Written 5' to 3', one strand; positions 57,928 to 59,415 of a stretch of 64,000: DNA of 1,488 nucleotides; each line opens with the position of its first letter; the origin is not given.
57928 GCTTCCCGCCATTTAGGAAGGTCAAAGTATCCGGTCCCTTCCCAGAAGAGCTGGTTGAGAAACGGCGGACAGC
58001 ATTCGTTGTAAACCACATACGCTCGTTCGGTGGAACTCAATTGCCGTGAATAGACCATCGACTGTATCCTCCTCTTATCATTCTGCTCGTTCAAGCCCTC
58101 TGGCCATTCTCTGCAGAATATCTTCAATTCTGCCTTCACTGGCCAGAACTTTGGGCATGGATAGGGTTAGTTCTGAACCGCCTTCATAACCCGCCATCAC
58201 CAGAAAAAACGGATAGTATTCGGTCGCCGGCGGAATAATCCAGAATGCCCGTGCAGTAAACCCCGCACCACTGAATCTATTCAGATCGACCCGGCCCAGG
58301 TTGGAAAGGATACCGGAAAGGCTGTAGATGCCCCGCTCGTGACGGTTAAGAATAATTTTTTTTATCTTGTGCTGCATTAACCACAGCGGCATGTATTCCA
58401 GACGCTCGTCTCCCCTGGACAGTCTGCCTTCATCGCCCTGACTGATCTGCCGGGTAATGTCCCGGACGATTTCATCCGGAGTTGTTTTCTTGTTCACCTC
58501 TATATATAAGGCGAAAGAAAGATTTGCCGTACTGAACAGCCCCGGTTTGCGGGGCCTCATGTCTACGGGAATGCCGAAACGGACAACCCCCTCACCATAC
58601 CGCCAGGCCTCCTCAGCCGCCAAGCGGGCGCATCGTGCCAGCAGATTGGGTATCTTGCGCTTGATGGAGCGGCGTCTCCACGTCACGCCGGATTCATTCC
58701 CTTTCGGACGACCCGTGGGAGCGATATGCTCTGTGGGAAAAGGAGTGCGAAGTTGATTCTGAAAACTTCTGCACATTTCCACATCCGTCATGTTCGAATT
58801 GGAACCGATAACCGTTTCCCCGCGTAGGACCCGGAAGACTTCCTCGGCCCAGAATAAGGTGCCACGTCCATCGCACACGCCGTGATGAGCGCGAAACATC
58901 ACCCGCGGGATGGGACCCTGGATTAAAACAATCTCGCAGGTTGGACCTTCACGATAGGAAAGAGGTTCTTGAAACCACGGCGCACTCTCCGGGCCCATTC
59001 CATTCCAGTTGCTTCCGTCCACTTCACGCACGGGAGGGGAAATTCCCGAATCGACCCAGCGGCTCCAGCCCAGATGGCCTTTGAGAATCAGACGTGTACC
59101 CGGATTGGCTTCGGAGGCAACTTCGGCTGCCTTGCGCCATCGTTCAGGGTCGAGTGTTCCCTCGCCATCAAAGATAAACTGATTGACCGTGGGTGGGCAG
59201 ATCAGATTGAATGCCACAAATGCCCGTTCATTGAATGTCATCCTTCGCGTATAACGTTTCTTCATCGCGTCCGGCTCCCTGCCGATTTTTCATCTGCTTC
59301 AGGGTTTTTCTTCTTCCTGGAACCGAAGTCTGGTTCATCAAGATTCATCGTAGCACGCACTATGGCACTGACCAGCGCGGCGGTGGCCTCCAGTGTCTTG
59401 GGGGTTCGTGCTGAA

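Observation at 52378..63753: Eight-gene co-directional cluster: candidate undescribed acyl-amide/lipid assembly-and-export system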

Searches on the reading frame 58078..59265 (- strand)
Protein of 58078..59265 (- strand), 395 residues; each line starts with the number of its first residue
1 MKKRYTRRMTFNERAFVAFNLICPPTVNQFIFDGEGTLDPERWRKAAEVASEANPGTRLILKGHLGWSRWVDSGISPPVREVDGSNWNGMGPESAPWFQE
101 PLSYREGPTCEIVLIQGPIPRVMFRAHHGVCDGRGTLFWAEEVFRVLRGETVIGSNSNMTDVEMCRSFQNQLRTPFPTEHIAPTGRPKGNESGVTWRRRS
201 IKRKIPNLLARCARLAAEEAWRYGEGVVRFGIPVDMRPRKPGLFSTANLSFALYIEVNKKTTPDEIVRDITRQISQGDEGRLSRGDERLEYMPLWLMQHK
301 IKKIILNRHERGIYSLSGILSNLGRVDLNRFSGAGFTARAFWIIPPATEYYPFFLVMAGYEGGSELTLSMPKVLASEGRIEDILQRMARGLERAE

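Call 4: search_protein_families(library=pfam, proteins=[window:58078-59265:-], max_evalue=0.01)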
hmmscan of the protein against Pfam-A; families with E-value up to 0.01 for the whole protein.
window:58078-59265:- (395 aa): 0 families

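Call 5: search_protein_families(library=ncbifam, proteins=[window:58078-59265:-], max_evalue=0.01)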
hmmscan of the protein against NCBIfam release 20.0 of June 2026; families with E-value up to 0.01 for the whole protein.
window:58078-59265:- (395 aa): 0 families

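Call 9: find_homologous_proteins(query=window:58078-59265:-)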
Query window:58078-59265:- (395 aa): 253 proteins with E <= 0.001 among 6049 candidates; the best 120 are listed.
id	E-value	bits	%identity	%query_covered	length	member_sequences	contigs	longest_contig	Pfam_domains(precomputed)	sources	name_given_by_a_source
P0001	4.9e-272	920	100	100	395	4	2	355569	-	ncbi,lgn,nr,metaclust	ncbi:MAG: hypothetical protein APR55_01955 [Methanolinea sp. SDB]|nr:MAG: hypothetical protein APR55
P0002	1.9e-241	819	87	100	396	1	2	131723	-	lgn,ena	-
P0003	2.1e-239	812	87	99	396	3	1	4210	-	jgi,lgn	-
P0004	1.3e-228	777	83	100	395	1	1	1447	-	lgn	-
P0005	3.5e-223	759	83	99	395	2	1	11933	-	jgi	jgi:hypothetical protein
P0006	6.7e-210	715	77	100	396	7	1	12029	-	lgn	-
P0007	1.2e-206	704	79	97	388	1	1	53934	-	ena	-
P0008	1.3e-206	704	77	99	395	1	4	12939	-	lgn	-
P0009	9.2e-206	702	77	100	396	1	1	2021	-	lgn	-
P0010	2.2e-205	700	74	99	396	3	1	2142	-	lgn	-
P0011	2.7e-205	700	77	97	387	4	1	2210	-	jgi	jgi:NRPS condensation-like uncharacterized protein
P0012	1.3e-204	698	74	99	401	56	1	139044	-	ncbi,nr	ncbi:MAG TPA: hypothetical protein PKL38_00520 [Smithella sp.]|nr:hypothetical protein [Smithella sp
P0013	3.1e-204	697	74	99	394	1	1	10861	-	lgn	-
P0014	1.2e-201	688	76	100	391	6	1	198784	-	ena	-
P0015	5.0e-201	686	78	93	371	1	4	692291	-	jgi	jgi:hypothetical protein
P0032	2.8e-156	539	60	98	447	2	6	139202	-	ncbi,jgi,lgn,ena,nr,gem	ncbi:MAG TPA: hypothetical protein PKM41_12500 [Deltaproteobacteria bacterium]|jgi:hypothetical prot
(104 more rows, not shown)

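Call 10: find_encoding_contigs(protein=window:58078-59265:-, flank=10000, max_places=6)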
Protein window:58078-59265:- (395 aa): 1 contig read that carries it; 1 place shown.
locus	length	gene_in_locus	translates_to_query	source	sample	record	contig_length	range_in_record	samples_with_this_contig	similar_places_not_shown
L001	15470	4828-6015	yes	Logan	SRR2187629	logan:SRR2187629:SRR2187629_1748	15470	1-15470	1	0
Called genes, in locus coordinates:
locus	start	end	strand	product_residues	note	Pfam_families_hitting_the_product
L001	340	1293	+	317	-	-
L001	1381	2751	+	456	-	-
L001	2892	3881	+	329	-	PF03706:LPG_synthase_TM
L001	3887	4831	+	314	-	-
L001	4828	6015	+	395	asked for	-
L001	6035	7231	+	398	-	-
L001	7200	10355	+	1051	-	PF00873:ACR_tran, PF03176:MMPL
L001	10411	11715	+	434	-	PF27533:CapK_C (weak)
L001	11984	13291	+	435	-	PF04403:PqiA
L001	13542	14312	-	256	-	PF00072:Response_reg, PF04397:LytTR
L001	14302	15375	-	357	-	PF06580:His_kinase, PF02518:HATPase_c (faint)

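Call 12: search_solved_structures(query=window:58078-59265:-, max_evalue=10)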
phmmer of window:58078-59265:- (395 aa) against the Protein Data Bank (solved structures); distinct sequences matched with E-value up to 10: 1.
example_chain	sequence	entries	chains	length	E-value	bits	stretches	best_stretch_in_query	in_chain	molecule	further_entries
9r0z_A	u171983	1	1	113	0.38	12.8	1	251-305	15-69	NTF0-DIM1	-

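Call 16: find_related_loci(query=A1, collection=genome_contigs, flank=10000)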
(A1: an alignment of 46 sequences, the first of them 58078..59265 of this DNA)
Query A1 (395 aa) in genome_contigs; peptide patterns used: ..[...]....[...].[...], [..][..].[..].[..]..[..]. (x = any residue, [..] = any of these).
246 stretches matched a pattern; 165 encode a relative of the query (tblastn E <= 1e-3); the best 80 are kept; 74 distinct loci.
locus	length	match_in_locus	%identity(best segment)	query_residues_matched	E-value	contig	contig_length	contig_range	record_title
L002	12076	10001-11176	94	1-392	0e+0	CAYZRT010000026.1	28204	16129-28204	MAG TPA_asm: uncultured Smithella sp. isolate SRP192927_co6_71 genome assembly, contig: NODE_3222_length_28204_cov_11.32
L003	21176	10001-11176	75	1-392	0e+0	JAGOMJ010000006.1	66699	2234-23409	MAG: Smithella sp. isolate Go_SlDig_bin_11 Go_SlDig_1005_length_66699_cov_34.375278, whole genome shotgun sequence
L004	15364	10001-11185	73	1-395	0e+0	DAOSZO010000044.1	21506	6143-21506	MAG TPA_asm: Smithella sp. isolate AMR_MDS_2057 NODE_2001_length_21506_cov_6.163722, whole genome shotgun sequence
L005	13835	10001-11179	64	1-393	4e-177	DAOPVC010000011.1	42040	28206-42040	MAG TPA_asm: Smithella sp. isolate AMR_MDS_1402 NODE_863_length_42040_cov_15.550482, whole genome shotgun sequence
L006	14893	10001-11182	61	1-394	4e-169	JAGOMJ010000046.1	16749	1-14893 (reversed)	MAG: Smithella sp. isolate Go_SlDig_bin_11 Go_SlDig_9936_length_16749_cov_38.791120, whole genome shotgun sequence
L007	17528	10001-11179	61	3-395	5e-164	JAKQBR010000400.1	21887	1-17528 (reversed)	MAG: Deltaproteobacteria bacterium isolate USCA_metabat.134_sub k141_71150, whole genome shotgun sequence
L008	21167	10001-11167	60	6-393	7e-162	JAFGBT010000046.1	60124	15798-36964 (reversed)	MAG: Spirochaetes bacterium isolate Zod_Metabat.1046 k87_11445413, whole genome shotgun sequence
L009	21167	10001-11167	60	4-392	6e-159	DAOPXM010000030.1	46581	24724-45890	MAG TPA_asm: Deltaproteobacteria bacterium isolate AMR_MDS_1340 NODE_719_length_46581_cov_23.612152, whole genome shotgu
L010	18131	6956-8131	64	1-392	2e-179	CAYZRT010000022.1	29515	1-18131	MAG TPA_asm: uncultured Smithella sp. isolate SRP192927_co6_71 genome assembly, contig: NODE_2934_length_29515_cov_10.97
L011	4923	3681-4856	58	1-392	4e-154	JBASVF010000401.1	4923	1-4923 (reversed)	MAG: Desulfomonilia bacterium isolate MFD13470_ilm_asm_bin26 k127_6980, whole genome shotgun sequence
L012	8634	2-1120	60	23-395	2e-151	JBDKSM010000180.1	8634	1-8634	MAG: Syntrophaceae bacterium isolate 6_bin.182 c_000001540904, whole genome shotgun sequence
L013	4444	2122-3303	55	1-393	4e-154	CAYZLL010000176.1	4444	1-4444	MAG TPA_asm: uncultured Smithella sp. isolate SRP192927_co1_877 genome assembly, contig: NODE_58653_length_4444_cov_9.45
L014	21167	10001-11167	54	5-393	9e-149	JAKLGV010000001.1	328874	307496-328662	MAG: Deltaproteobacteria bacterium isolate RA.bin48 RA.bin48_1, whole genome shotgun sequence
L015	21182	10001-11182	54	1-393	6e-148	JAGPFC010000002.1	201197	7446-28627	MAG: Smithella sp. isolate Gw_SlDig_bin_149 Gw_SlDig_40_length_201197_cov_16.467394, whole genome shotgun sequence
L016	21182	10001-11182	53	1-393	9e-147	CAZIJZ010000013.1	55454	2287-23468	MAG TPA_asm: uncultured Smithella sp. isolate SRP294416_co1_273 genome assembly, contig: NODE_768_length_55454_cov_60.48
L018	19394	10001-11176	52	1-392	3e-141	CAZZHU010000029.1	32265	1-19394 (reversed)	MAG TPA_asm: uncultured Leptospirales bacterium isolate SRP192927_co6_673 genome assembly, contig: NODE_2464_length_3226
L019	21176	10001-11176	52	1-392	1e-140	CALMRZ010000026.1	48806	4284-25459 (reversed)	MAG TPA_asm: uncultured Spirochaetes bacterium isolate SRR5007357_bin.202_CONCOCT_v1.1_MAG genome assembly, contig: ERZ7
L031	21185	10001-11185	49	1-391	2e-124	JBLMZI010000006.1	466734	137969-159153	MAG: Solirubrobacterales bacterium isolate MAG207 PRJNA951521_bin63_renamed_5, whole genome shotgun sequence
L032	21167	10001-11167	47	3-391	4e-124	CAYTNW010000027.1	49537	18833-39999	MAG TPA_asm: uncultured Leptospirales bacterium isolate SRP220891_co1_350 genome assembly, contig: NODE_1311_length_4953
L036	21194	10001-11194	45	1-392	1e-119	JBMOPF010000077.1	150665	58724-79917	MAG: Bacillota bacterium isolate Betzabe_MAG121 MAG121_77, whole genome shotgun sequence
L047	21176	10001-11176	42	1-392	3e-106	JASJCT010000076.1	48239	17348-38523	MAG: Myxococcota bacterium isolate MO_167.B37 MO_167.c_830, whole genome shotgun sequence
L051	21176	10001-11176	40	1-391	4e-96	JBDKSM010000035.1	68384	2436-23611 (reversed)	MAG: Syntrophaceae bacterium isolate 6_bin.182 c_000000218581, whole genome shotgun sequence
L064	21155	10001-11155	41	5-380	2e-89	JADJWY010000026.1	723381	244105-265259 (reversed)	MAG: Hahellaceae bacterium isolate Kalu_18-Q3-R12-55_BATAC.288 tig00101002-10-7225510, whole genome shotgun sequence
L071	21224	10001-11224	37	5-395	3e-79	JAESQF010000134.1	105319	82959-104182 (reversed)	MAG: Oleispira sp. isolate NORP219 MHASMcontig_260580, whole genome shotgun sequence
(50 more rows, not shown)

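Call 22: search_protein_families(library=pfam, proteins=[L018:4034-5146:+, L018:4624-6315:+, L018:6312-7370:+, L018:1381-2949:+, L018:12420-13424:-, L018:7435-8673:+], max_evalue=0.01)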
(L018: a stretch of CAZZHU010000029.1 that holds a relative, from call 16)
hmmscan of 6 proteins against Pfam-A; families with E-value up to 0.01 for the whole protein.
L018:4034-5146:+ (370 aa): 1 family
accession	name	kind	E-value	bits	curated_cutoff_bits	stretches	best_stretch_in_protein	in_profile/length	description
PF09587.15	PGA_cap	-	2e-64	218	27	1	81-329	2-254/255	Bacterial capsule synthesis protein PGA_cap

L018:4624-6315:+ (563 aa): 2 families
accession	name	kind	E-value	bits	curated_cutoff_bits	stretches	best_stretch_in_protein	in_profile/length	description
PF01041.23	DegT_DnrJ_EryC1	-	7.8e-40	137.6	19.8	1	190-363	25-200/360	DegT/DnrJ/EryC1/StrS aminotransferase family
PF00155.27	Aminotran_1_2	-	8.2e-07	29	19.7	1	167-357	29-240/361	Aminotransferase class I and II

L018:6312-7370:+ (352 aa): 0 families

L018:1381-2949:+ (522 aa): 1 family
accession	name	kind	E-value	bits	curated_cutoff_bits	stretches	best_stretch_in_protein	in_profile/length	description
PF03417.21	AAT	-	2e-05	24.9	23.2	1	41-186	7-127/225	Acyl-coenzyme A:6-aminopenicillanic acid acyl-transferase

L018:12420-13424:- (334 aa): 4 families
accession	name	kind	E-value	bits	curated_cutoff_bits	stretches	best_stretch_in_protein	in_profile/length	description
PF07819.20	PGAP1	-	1e-06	29.1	24.3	1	161-220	74-135/233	PGAP1-like alpha/beta domain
PF02450.21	LCAT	-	0.0013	18.4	21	1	167-215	112-163/392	Lecithin:cholesterol acyltransferase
PF01764.32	Lipase_3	-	0.0067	16.8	22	0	145-229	43-119/140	Lipase (class 3)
PF05990.18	DUF900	-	0.0097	15.8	20.5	0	159-198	76-115/232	Alpha/beta hydrolase of unknown function (DUF900)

L018:7435-8673:+ (412 aa): 0 families

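Call 26: predict_structure(alignment_id=A1)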
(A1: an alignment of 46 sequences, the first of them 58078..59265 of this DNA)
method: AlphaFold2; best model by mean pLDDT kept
length: 395 residues; sequences in the alignment: 46
mean_pLDDT: 94.2   pTM: 0.92
mean pLDDT of the five models: 94.2, 93.9, 93.8, 93.6, 92.5
residues with pLDDT >= 90: 353; 70-90: 37; 50-70: 3; < 50: 2
segments of 3 or more residues with pLDDT < 50: none
pLDDT, mean of each block of 10 residues (from residue 1): 76 93 93 96 98 94 85 95 96 94 91 97 96 96 98 94 95 93 93 96 93 98 96 96 94 97 98 97 88 92 96 96 95 96 95 97 96 94 96 77
secondary structure, 60 per line:
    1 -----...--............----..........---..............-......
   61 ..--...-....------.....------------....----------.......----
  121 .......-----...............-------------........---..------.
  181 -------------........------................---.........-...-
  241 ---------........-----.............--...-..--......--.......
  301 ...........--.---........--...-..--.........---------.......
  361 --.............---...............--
elements in order: E6-8 H11-22 E27-36 H40-53 H55-58 E59-62 E69-72 E79-83 H96-99 E110-116 E121-127 H133-147 H161-168 E194-201 H208-223 E227-235 E250-257 H263-275 H286-291 H294-311 E318-325 E336-344 E354-360 E363-371 H372-375 H379-393

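Call 29: fold_search(model_id=the predicted structure, library=pdb)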
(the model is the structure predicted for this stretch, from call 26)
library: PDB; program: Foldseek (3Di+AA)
matches with E <= 10: 734; with E <= 0.001: 273
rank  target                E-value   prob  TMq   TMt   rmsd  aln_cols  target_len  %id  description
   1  8s6l                  9.8e-20  1.00  0.74  0.68   5.6       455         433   14  AzeD dehydratase of Pseudomonas aeruginosa (released 2025-03-12)
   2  8f7f                  6.1e-18  1.00  0.58  0.54   7.6       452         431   11  The condensation domain of surfactin A synthetase C in space group P43212 (released 2023-11-22)
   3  9bfd_B                7.3e-18  1.00  0.54  0.24   9.2       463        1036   12  Tyrocidine synthetase modules 1 and 2 crosslinked in the condensation state, complex A (released 2024-10-09)
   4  9uay_A                8.2e-18  1.00  0.61  0.57   7.7       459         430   12  Crystal structure of CmnI (released 2026-03-11)
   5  9uay_B                1.5e-17  1.00  0.57  0.54   8.5       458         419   13  Crystal structure of CmnI (released 2026-03-11)
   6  6ad3                  2.5e-17  1.00  0.62  0.55   8.0       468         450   11  Structural characterization of the condensation domain from Monacolin K polyketide synthase MokA (released 2019-04-03)
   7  6ta8_A                4.5e-17  1.00  0.56  0.52   9.2       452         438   11  Crystal structure of the epimerization domain from the third module of tyrocidine synthetase B, TycB3(E) (released 2020-11-18)
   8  8f7h                  4.7e-17  1.00  0.58  0.54   7.8       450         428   11  The condensation domain of surfactin A synthetase C variant 18b in space group P212121 (released 2023-11-22)
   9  9be3_A                5.3e-17  1.00  0.60  0.16   8.7       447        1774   12  The pre-condensation state of the dimodular NRPS protein LgrA (released 2024-11-20)
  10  6ta8_B                2.3e-16  1.00  0.58  0.52   9.0       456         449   13  Crystal structure of the epimerization domain from the third module of tyrocidine synthetase B, TycB3(E) (released 2020-11-18)
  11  7r9x_A                2.6e-16  1.00  0.63  0.60   6.5       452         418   13  Crystal structure of a dehydrating condensation domain, AmbE-CmodAA, involved in nonribosomal peptide synthesis (released 2022-07-13)
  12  9meh                  4.9e-16  1.00  0.62  0.16   7.3       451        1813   11  Crystal structure of the dimodular LgrA after protein ligation (released 2025-03-05)
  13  7c1k_A                5.5e-16  1.00  0.60  0.58   7.6       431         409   14  Crystal structure of the starter condensation domain of rhizomide synthetase RzmA mutant R148A (released 2020-11-25)
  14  7c1p_C                5.8e-16  1.00  0.58  0.56   7.7       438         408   14  Crystal structure of the starter condensation domain of the rhizomide synthetase RzmA mutant H140V, R148A (released 2020-11-25)
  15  8dqo_B                6.1e-16  1.00  0.59  0.54   8.5       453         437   11  Crystal structure of Arabidopsis thaliana COSY (released 2023-01-11)
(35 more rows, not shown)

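Call 31: search_protein_families(library=pfam, proteins=[L014:3367-4491:-, L031:16041-16796:-, L047:15273-16541:-, L047:16613-18250:-, L047:18364-19176:-, L064:4474-5472:+, L031:13666-16047:-, L014:7295-7939:-, L018:14694-15722:-, L010:4025-6865:+], max_evalue=0.001)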
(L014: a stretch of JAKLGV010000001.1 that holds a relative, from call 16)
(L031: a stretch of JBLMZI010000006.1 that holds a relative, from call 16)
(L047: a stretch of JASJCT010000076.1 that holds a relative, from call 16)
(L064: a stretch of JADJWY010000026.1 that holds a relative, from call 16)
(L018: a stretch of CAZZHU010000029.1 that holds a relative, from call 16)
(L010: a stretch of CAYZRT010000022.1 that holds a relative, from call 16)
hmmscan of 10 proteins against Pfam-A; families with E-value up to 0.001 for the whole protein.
L014:3367-4491:- (374 aa): 4 families
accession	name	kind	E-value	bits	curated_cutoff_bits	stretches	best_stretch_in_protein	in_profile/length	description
PF16576.10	HlyD_D23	-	1.4e-32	113.1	30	1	64-292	3-214/214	Barrel-sandwich domain of CusB or HlyD membrane-fusion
PF13437.12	HlyD_3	-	1.3e-19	71.3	22.2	1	189-289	2-106/106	HlyD family secretion protein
PF00364.28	Biotin_lipoyl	-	1.4e-05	25.2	22.1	0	78-109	42-73/73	Biotin-requiring enzyme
PF13533.13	Biotin_lipoyl_2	-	6.4e-05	23.1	29.8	1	79-110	1-32/32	Biotin-lipoyl like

L031:16041-16796:- (251 aa): 8 families
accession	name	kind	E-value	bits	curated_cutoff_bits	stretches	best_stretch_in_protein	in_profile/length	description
PF00005.33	ABC_tran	-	1.4e-36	126.6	25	1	41-184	1-136/137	ABC transporter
PF13304.12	AAA_21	-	5.6e-10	40.2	27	1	53-131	1-83/304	AAA domain, putative AbiEii toxin, Type IV TA system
PF02463.25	SMC_N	-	3.5e-06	27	40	0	156-230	136-212/220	RecF/RecN/SMC N terminal domain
PF13191.12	AAA_16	-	4e-05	24.6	32.6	1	46-203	17-124/167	AAA ATPase domain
PF09818.15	ABC_ATPase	-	0.00015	21.4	23.2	0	46-71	75-99/283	P-loop domain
PF13555.12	AAA_29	-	0.00016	21.8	27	1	44-68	15-39/61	P-loop containing region of AAA domain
PF03193.22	RsgA_GTPase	-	0.00028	21.2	30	1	40-73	96-128/174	RsgA GTPase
PF01695.23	IstB_IS21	-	0.00057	19.9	24.1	0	167-221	147-198/238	IstB-like ATP binding protein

L047:15273-16541:- (422 aa): 0 families

L047:16613-18250:- (545 aa): 2 families
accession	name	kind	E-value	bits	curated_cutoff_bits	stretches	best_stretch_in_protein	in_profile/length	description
PF03321.19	GH3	-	1.1e-44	153.3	23.6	1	28-311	10-300/304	GH3 family N-terminal domain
PF23571.1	GH3_M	-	8.5e-15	55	23.6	1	335-402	1-75/75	GH3 family central domain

L047:18364-19176:- (270 aa): 0 families

L064:4474-5472:+ (332 aa): 0 families

L031:13666-16047:- (793 aa): 1 family
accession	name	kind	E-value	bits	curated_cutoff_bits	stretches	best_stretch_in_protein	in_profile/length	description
PF02687.27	FtsX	-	2.9e-27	95.5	25.5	2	274-394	2-120/120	FtsX-like permease C-terminal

L014:7295-7939:- (214 aa): 2 families
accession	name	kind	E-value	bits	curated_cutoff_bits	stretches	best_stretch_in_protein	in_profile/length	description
PF00440.29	TetR_N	-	2.8e-14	53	24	1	26-70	1-45/47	Bacterial regulatory proteins, tetR family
PF08359.16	TetR_C_4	-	0.00032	21.3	21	1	75-197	3-122/133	YsiA-like protein, C-terminal region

L018:14694-15722:- (342 aa): 1 family
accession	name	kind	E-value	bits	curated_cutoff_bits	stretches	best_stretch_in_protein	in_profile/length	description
PF02119.21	FlgI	-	4.6e-88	295.8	25.3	2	28-292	1-269/343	Flagellar P-ring protein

L010:4025-6865:+ (946 aa): 3 families
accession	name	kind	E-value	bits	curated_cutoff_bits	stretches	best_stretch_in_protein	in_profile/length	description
PF00501.34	AMP-binding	-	1.6e-73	248.2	29.9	1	126-525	2-384/384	AMP-binding enzyme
PF01553.26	Acyltransferase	-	1.7e-23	83.4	23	1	754-878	3-131/132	Acyltransferase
PF00550.31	PP-binding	-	4e-06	27.4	20.8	1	38-84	18-63/67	Phosphopantetheine attachment site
